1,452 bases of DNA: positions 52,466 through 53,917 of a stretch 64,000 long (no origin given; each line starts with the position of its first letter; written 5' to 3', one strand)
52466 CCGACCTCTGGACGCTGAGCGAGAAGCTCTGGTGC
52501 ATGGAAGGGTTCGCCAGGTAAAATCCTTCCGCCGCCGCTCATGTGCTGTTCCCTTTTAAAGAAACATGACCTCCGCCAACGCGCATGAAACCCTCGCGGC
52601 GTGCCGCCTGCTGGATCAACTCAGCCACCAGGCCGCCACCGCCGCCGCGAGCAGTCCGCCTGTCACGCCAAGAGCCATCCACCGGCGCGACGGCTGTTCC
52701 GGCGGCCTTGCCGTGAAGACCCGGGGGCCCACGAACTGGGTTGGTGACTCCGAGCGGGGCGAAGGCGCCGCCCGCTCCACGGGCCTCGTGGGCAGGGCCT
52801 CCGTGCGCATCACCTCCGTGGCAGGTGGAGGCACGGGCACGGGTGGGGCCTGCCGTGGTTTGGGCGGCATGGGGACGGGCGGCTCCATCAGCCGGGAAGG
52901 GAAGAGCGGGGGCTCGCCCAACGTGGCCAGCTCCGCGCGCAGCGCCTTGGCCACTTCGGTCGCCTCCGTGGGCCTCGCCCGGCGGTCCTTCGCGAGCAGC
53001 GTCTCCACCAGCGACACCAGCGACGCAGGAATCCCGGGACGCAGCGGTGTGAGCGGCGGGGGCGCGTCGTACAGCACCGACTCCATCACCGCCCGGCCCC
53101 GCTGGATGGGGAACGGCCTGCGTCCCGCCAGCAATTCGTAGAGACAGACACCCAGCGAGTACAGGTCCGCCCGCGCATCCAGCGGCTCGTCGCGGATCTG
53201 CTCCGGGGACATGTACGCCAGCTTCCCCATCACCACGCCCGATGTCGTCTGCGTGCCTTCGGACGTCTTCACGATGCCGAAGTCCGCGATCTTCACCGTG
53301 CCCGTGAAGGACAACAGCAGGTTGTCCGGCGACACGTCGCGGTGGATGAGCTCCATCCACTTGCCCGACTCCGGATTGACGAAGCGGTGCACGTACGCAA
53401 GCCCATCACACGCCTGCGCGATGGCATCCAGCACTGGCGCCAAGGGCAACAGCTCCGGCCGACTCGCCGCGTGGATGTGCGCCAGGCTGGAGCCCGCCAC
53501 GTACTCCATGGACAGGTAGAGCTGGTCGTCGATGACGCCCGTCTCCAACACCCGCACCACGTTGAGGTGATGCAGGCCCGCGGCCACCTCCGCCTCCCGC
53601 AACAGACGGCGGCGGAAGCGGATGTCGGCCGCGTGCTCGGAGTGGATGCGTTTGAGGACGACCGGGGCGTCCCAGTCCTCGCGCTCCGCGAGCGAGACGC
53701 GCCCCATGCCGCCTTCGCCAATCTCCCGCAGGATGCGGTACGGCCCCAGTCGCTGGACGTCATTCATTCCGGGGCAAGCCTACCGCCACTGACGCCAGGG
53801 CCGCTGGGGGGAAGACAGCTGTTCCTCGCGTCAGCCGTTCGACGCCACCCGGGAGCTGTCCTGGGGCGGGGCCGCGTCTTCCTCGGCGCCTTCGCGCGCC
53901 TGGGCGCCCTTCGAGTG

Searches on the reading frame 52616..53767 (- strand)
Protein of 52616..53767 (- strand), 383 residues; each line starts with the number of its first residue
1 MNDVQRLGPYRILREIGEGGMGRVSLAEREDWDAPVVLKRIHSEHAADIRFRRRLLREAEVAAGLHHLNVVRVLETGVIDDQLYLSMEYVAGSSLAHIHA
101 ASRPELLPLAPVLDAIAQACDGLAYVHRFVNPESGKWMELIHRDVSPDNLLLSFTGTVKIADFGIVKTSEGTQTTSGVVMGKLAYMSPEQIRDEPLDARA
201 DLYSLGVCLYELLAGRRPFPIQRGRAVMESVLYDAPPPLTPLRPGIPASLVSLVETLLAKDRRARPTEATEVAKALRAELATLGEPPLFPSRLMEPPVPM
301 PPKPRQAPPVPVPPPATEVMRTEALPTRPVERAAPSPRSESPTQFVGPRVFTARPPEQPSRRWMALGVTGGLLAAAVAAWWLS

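Call 38: search_protein_families(library=pfam, proteins=[window:52616-53767:-], max_evalue=0.001)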
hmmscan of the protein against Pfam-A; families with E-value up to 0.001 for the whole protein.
window:52616-53767:- (383 aa): 2 families
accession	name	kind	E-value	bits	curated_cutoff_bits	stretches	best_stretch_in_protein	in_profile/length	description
PF00069.31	Pkinase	-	2.8e-44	151.9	31.7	1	10-272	1-257/263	Protein kinase domain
PF07714.23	PK_Tyr_Ser-Thr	-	2.3e-31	109.5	23.1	1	12-267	3-250/258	Protein tyrosine and serine/threonine kinase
